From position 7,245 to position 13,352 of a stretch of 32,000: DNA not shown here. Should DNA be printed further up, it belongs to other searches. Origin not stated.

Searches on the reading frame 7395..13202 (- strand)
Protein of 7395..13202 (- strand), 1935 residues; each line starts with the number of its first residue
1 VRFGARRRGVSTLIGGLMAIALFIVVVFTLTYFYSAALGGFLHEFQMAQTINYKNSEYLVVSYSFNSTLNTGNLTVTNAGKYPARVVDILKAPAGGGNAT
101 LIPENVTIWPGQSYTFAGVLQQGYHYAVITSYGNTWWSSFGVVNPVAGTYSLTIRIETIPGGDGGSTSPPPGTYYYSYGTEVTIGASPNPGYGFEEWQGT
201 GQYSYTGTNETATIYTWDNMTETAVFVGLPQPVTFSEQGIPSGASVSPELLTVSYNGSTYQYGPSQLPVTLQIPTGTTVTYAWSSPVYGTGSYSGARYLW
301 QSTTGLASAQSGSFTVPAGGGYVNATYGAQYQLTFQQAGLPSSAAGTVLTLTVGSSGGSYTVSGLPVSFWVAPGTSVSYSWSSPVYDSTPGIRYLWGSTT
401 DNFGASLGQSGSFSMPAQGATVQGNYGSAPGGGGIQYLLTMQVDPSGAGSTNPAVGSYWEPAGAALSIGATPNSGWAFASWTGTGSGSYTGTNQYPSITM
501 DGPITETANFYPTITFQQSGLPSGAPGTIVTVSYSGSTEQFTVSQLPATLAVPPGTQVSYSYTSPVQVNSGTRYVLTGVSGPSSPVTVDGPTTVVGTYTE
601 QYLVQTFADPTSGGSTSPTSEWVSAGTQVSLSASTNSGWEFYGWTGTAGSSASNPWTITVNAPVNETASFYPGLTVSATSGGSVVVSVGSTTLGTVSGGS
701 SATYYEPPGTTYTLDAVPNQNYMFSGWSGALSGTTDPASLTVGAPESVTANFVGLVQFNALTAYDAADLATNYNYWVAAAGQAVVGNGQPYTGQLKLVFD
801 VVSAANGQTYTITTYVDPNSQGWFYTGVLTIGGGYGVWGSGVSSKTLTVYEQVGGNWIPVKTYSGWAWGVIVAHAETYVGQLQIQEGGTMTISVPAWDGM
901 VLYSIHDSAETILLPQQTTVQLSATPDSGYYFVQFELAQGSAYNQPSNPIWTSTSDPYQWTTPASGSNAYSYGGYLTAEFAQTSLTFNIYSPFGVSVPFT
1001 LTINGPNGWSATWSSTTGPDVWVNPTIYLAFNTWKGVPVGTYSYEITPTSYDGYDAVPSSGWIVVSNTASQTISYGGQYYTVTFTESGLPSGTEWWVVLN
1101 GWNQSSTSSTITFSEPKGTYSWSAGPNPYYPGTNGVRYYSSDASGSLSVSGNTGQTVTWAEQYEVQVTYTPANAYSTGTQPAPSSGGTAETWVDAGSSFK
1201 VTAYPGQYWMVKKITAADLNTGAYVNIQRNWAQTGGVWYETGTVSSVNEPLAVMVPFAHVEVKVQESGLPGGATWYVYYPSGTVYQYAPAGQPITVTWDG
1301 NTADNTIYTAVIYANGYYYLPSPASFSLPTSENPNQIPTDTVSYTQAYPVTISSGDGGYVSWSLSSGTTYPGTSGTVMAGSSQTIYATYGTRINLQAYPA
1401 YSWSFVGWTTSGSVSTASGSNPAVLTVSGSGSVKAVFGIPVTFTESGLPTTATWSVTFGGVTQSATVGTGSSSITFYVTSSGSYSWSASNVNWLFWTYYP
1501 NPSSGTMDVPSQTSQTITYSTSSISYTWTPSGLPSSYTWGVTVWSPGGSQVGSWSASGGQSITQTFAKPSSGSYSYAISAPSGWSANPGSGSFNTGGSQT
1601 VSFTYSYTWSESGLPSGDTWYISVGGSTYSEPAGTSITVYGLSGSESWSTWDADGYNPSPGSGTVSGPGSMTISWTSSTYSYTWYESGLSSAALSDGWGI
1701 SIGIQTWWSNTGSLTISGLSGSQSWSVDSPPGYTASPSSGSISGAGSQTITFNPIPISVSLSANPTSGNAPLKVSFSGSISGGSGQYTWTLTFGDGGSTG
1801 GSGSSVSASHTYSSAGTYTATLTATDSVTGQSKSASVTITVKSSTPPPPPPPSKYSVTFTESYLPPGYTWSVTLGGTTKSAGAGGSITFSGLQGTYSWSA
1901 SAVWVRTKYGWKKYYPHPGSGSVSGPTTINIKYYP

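Call 55: search_protein_families(library=pfam, proteins=[window:7395-13202:-], max_evalue=0.001)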
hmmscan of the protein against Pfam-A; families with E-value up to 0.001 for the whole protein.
window:7395-13202:- (1935 aa): 4 families
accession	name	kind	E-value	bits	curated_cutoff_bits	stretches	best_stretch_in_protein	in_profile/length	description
PF18998.6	Flg_new_2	-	2.6e-34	117.5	23.6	5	685-752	2-69/73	Divergent InlB B-repeat domain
PF00801.26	PKD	-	9e-11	42.1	23.5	1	1759-1838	2-79/80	PKD domain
PF18911.6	PKD_4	-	1.9e-10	41.1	27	1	1766-1841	12-85/85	PKD domain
PF22352.2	K319L-like_PKD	-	7.5e-05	23.1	27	1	1782-1841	26-84/84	K319L-like, PKD domain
